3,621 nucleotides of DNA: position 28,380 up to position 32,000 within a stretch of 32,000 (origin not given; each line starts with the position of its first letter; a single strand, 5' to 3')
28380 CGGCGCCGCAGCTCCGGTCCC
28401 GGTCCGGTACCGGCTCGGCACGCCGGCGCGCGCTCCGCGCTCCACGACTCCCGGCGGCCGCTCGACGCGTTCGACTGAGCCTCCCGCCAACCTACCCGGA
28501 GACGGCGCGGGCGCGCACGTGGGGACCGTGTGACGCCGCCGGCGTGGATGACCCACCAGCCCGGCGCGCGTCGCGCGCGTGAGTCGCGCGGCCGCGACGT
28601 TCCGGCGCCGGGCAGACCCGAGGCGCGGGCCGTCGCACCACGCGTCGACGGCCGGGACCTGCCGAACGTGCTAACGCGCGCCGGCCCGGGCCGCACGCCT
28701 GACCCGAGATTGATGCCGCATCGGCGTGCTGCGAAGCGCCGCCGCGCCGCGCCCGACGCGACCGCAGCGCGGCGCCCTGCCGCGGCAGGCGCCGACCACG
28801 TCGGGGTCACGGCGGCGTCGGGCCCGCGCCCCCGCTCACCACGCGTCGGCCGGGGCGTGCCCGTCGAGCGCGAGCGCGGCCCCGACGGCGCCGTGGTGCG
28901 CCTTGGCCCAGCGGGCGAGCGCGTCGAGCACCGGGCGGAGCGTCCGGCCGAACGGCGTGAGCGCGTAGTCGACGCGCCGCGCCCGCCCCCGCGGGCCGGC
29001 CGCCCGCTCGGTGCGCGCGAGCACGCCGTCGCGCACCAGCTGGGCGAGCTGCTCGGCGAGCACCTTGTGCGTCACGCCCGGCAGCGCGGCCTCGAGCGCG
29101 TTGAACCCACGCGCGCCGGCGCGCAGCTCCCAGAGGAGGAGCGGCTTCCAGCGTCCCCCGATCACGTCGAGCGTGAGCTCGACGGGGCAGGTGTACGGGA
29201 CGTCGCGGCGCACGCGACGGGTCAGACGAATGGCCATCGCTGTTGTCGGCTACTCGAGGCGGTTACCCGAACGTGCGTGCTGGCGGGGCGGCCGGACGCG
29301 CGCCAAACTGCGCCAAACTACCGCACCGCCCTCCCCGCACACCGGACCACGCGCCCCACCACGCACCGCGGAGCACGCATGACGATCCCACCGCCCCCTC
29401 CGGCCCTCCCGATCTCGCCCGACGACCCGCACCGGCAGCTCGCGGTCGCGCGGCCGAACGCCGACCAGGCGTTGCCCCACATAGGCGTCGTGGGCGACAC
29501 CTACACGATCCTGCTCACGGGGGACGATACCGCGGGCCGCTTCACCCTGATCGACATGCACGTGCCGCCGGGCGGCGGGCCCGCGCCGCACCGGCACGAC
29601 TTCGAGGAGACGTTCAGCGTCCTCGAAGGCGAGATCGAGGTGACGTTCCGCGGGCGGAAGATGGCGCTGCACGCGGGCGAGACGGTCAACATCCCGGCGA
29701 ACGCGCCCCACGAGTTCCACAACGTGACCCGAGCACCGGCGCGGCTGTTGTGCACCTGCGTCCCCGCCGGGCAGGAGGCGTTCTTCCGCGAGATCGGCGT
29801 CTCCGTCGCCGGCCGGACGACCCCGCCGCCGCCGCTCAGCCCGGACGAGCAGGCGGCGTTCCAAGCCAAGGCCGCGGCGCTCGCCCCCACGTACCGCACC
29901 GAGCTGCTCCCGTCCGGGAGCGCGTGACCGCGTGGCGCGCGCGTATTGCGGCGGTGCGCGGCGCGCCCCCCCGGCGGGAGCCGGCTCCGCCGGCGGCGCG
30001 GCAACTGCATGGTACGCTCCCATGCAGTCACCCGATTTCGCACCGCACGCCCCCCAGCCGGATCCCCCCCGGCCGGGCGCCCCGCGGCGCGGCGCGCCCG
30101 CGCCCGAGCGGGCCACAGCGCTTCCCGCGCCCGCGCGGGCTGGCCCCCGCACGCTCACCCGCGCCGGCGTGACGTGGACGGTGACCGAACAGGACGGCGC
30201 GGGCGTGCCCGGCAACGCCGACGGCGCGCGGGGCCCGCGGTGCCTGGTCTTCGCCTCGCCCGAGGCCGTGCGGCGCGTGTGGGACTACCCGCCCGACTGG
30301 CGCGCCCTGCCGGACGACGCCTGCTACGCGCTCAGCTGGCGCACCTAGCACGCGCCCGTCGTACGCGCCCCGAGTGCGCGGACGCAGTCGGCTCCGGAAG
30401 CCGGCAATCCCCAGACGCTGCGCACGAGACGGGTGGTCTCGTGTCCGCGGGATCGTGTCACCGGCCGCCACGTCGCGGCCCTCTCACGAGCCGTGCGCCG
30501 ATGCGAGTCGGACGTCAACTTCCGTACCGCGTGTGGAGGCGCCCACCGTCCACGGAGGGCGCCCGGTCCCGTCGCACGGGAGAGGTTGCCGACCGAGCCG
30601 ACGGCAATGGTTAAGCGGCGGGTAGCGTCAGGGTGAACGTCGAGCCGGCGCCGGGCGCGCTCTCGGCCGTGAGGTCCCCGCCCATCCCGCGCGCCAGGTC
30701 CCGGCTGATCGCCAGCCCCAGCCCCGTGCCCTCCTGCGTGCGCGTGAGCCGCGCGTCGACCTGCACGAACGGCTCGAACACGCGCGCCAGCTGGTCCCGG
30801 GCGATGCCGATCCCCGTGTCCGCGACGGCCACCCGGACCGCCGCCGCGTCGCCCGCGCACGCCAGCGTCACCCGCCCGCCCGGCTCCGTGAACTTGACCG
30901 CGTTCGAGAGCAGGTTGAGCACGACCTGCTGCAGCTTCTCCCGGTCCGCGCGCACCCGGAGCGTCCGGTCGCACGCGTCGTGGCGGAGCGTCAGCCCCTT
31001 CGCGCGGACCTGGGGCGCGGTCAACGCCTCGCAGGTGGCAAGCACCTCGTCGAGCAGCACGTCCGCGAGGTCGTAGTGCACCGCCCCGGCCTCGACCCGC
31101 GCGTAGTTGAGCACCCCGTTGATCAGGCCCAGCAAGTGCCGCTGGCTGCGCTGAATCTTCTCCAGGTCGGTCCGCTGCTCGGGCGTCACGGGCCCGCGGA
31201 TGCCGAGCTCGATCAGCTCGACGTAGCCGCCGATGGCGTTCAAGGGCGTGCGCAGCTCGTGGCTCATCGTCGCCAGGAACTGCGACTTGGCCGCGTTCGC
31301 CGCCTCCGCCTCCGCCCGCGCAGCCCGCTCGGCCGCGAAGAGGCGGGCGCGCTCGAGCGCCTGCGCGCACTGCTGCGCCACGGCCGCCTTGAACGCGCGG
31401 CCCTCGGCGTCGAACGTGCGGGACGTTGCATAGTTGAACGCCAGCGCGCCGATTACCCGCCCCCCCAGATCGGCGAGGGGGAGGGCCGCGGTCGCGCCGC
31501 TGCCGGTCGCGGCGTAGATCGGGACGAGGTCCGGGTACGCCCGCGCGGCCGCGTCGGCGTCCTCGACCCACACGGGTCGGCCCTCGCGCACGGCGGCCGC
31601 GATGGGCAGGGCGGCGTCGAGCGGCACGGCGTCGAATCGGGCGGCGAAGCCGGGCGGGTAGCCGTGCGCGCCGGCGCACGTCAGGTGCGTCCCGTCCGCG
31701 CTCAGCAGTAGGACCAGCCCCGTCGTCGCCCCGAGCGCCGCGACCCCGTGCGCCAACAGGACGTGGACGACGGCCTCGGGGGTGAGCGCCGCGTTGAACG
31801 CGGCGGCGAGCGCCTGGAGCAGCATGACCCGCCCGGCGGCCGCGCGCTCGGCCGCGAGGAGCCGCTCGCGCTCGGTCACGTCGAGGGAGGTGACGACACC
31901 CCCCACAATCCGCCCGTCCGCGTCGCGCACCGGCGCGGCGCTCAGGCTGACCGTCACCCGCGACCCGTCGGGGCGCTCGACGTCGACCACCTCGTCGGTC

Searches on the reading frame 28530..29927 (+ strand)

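Call 12: search_protein_families(library=pfam, proteins=[window:28530-29927:+], max_evalue=0.001)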
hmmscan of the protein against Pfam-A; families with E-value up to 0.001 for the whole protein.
window:28530-29927:+ (465 aa): 4 families
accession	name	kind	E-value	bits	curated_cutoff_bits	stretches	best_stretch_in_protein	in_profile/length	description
PF07883.17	Cupin_2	-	1.6e-19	69.8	27.2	1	343-409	3-69/70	Cupin domain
PF02311.25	AraC_binding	-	2.2e-05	24.6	21.1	1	352-408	17-73/135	AraC-like ligand binding domain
PF05899.18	Cupin_3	-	2.5e-05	24.3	23.5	1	336-392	5-60/74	EutQ-like cupin domain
PF06249.18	EutQ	-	0.00038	20.7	21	1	356-413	93-148/152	Ethanolamine utilisation protein EutQ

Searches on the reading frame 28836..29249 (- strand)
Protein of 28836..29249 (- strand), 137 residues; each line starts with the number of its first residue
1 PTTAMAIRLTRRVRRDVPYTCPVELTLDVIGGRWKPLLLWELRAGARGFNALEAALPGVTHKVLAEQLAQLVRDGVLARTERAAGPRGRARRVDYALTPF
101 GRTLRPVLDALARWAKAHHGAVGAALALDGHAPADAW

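Call 76: search_protein_families(library=pfam, proteins=[window:28836-29249:-], max_evalue=0.001)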
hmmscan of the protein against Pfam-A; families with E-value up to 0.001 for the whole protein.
window:28836-29249:- (137 aa): 1 family
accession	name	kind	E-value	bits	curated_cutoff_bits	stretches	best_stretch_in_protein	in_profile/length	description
PF01638.23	HxlR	-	1.5e-22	79.7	20.8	1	29-118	1-86/91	HxlR-like helix-turn-helix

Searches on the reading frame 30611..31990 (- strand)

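Call 12: search_protein_families(library=pfam, proteins=[window:30611-31990:-], max_evalue=0.001)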
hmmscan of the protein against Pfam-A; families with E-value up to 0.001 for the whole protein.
window:30611-31990:- (459 aa): 6 families
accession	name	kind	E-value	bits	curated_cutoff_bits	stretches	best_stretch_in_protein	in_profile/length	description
PF02518.31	HATPase_c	-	6.2e-30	104.3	26.4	1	349-458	2-109/111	Histidine kinase-, DNA gyrase B-, and HSP90-like ATPase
PF00512.31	HisKA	-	3.5e-19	69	26.9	1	234-302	1-66/66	His Kinase A (phospho-acceptor) domain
PF13185.12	GAF_2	-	1.3e-15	58.3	28.6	1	69-213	2-136/136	GAF domain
PF01590.32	GAF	-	9.3e-12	46.1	22.4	1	72-212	3-133/133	GAF domain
PF08448.16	PAS_4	-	3.8e-06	27.5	23.1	1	6-43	73-110/110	PAS fold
PF13426.13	PAS_9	-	0.0009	19.9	27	0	3-40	66-103/103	PAS domain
